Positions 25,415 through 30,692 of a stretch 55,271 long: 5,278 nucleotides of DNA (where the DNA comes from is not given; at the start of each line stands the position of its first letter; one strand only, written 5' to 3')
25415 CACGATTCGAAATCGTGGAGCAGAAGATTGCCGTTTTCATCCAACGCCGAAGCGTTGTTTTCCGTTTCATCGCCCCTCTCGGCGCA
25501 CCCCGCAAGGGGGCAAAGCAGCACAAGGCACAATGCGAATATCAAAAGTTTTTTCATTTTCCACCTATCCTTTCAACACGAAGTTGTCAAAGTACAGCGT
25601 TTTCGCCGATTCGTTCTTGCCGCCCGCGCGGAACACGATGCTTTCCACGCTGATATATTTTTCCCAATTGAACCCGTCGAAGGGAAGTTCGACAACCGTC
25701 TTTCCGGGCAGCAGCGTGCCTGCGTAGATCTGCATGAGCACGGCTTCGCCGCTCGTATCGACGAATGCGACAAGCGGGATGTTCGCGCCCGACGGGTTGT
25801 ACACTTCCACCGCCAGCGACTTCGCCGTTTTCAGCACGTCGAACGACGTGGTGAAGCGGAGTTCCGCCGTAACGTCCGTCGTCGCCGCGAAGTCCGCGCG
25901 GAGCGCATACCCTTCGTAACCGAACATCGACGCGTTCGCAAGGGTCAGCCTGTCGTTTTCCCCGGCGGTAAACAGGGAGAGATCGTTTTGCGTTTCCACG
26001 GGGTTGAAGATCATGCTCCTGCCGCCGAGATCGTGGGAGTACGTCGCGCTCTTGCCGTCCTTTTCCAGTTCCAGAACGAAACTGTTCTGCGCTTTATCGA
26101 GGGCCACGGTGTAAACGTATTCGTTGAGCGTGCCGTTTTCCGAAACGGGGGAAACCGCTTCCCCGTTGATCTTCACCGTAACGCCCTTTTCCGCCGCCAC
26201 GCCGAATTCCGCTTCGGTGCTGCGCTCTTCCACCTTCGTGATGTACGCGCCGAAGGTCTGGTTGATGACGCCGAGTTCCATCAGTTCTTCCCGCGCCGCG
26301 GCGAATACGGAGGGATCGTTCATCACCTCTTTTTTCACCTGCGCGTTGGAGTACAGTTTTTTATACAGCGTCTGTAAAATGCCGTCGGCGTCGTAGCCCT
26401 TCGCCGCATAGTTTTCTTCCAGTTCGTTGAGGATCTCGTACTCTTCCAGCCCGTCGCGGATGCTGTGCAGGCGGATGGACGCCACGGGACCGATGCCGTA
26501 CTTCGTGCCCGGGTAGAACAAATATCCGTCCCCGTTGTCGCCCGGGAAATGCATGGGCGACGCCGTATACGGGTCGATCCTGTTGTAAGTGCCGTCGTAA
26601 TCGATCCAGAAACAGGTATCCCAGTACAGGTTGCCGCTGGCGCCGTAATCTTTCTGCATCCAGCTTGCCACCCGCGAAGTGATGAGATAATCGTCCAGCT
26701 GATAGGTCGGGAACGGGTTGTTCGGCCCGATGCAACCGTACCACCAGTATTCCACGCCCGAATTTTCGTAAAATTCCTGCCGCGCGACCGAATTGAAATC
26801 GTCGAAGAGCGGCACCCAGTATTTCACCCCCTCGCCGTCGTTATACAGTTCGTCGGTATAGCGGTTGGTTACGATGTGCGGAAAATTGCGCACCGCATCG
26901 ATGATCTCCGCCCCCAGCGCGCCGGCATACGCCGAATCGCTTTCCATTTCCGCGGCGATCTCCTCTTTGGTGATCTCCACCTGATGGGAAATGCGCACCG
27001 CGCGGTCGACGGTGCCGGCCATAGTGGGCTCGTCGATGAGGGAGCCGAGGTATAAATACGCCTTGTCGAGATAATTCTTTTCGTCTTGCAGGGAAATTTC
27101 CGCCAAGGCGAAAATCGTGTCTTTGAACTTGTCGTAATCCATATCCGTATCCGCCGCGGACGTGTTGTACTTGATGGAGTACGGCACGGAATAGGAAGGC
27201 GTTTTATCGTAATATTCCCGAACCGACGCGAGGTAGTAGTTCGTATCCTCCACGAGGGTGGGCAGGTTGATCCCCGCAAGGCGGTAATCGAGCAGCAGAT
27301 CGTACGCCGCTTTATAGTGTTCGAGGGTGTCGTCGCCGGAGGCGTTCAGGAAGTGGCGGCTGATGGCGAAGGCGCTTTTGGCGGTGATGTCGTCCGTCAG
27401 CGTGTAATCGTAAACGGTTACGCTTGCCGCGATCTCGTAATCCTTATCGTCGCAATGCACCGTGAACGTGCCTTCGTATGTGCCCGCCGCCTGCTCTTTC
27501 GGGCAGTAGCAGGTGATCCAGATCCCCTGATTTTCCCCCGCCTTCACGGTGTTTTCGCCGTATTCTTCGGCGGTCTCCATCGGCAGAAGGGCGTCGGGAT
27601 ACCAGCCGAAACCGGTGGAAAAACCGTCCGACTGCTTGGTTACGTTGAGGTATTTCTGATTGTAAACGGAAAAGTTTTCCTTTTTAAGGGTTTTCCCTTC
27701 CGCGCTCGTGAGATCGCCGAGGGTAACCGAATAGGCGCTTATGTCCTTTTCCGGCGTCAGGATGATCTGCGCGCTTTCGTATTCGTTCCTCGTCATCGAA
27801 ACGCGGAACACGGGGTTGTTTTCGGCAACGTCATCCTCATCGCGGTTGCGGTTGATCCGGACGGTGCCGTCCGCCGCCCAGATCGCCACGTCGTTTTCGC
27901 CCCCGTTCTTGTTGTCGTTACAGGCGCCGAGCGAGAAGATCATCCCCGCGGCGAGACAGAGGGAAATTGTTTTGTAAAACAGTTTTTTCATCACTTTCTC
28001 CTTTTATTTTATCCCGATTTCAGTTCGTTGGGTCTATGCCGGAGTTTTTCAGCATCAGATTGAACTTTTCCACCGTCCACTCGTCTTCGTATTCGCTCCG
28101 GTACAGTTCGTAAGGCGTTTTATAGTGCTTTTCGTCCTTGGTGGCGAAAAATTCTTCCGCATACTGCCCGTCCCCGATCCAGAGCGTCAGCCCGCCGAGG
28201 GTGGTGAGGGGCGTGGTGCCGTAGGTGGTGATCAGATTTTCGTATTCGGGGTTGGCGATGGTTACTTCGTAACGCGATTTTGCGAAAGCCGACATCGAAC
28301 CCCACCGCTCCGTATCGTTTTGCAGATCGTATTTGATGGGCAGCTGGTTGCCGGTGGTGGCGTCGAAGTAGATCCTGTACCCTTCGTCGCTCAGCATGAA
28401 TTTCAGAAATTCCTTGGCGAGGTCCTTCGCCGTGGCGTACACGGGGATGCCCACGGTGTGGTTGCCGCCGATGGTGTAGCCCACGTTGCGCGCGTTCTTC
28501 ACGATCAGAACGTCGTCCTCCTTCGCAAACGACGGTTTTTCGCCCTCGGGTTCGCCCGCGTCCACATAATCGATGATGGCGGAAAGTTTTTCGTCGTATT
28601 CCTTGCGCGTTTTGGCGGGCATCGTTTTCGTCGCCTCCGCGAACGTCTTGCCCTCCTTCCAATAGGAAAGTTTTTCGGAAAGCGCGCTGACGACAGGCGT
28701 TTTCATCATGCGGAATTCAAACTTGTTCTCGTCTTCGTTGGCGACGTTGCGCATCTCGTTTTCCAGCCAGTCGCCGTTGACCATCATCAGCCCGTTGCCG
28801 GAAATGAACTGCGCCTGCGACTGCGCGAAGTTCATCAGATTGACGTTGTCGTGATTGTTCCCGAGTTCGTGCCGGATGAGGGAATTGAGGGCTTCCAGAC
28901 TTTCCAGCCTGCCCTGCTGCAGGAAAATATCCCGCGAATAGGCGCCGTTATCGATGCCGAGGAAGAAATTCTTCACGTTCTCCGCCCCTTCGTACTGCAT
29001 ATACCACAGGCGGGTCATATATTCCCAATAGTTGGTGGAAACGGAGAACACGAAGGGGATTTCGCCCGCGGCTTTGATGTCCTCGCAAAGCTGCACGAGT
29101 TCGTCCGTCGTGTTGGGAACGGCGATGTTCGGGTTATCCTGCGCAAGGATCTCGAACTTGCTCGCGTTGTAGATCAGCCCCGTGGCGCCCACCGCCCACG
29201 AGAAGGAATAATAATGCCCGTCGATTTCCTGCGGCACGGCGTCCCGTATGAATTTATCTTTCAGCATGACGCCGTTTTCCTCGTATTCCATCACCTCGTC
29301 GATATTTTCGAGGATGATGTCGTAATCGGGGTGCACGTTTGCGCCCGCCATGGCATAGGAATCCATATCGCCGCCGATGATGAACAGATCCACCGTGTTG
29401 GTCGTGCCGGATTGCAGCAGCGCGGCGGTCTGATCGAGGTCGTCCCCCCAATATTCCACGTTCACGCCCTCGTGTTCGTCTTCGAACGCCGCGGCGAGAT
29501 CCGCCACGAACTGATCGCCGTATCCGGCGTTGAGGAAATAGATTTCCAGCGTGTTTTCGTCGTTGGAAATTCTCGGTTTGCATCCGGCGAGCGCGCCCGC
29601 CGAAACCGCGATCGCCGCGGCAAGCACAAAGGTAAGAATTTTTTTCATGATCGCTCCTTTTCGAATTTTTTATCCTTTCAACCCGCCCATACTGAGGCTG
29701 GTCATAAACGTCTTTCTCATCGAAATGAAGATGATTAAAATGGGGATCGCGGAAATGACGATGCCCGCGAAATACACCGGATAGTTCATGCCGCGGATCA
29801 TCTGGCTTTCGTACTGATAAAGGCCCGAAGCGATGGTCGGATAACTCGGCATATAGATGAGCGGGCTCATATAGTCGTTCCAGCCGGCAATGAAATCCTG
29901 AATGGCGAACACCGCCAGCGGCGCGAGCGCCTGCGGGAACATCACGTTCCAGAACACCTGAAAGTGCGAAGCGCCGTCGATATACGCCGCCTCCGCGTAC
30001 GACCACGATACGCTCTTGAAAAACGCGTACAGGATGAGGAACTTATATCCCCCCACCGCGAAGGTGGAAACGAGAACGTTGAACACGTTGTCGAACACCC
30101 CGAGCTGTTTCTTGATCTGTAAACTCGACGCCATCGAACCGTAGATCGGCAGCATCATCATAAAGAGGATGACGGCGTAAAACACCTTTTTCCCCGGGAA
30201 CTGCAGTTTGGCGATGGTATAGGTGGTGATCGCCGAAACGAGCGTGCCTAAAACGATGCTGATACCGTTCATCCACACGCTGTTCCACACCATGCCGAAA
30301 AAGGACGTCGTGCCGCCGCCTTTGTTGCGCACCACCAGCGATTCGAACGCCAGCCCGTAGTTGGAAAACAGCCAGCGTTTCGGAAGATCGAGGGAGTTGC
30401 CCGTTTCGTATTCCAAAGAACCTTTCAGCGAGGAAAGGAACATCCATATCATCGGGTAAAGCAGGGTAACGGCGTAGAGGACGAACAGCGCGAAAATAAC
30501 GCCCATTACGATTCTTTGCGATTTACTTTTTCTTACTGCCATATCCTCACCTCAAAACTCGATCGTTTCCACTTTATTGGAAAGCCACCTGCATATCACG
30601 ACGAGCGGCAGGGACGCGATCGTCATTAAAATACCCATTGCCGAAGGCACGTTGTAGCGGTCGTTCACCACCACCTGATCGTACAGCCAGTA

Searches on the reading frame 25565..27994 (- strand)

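Call 6: search_protein_families(library=pfam, proteins=[window:25565-27994:-], max_evalue=0.01)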
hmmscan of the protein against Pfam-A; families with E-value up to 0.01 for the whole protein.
window:25565-27994:- (809 aa): 3 families
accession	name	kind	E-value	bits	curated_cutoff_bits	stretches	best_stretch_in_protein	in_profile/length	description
PF13320.12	GH123_cat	-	2.4e-14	53.9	23.1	1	365-524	176-323/324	Glycoside hydrolase 123, catalytic domain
PF22680.2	Glyco_hydro_123_N_2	-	5.1e-11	43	27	1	63-180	23-141/142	Glycoside hydrolase 123 N-terminal domain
PF19543.5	GH123_N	-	2e-06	26.4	22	1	59-203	189-314/969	Glycoside hydrolase 123, N-terminal domain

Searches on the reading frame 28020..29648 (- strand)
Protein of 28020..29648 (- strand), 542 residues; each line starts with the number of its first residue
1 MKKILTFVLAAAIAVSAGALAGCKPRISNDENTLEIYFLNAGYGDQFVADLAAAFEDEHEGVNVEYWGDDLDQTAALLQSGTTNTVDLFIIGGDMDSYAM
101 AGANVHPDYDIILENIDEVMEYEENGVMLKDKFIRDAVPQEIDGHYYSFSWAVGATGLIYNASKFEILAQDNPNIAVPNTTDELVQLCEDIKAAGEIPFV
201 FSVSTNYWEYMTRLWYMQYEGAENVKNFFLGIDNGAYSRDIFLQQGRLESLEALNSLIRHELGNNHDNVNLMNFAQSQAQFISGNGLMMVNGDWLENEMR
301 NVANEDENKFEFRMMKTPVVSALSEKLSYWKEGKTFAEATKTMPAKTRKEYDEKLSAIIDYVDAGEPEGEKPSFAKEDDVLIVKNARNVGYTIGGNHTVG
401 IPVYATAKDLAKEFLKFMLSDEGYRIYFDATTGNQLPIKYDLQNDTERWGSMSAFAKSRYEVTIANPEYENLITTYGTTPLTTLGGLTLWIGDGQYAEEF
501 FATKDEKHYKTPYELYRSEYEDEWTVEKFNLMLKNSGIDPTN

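Call 6: search_protein_families(library=pfam, proteins=[window:28020-29648:-], max_evalue=0.01)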
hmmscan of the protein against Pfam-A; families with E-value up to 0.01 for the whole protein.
window:28020-29648:- (542 aa): 3 families
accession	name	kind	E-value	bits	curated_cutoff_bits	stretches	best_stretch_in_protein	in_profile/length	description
PF01547.30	SBP_bac_1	-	4.8e-22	79.8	26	1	46-423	9-305/307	Bacterial extracellular solute-binding protein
PF13416.11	SBP_bac_8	-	3.6e-18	66.8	27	1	51-444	2-267/279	Bacterial extracellular solute-binding protein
PF13531.11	SBP_bac_11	-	0.0024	18.1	25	0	398-426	192-220/227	Bacterial extracellular solute-binding protein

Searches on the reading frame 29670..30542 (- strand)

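Call 6: search_protein_families(library=pfam, proteins=[window:29670-30542:-], max_evalue=0.01)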
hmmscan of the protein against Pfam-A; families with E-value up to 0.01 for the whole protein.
window:29670-30542:- (290 aa): 1 family
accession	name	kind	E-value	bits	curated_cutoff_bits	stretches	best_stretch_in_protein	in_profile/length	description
PF00528.27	BPD_transp_1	-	2.9e-17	63.4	26.4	1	107-275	9-175/184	Binding-protein-dependent transport system inner membrane component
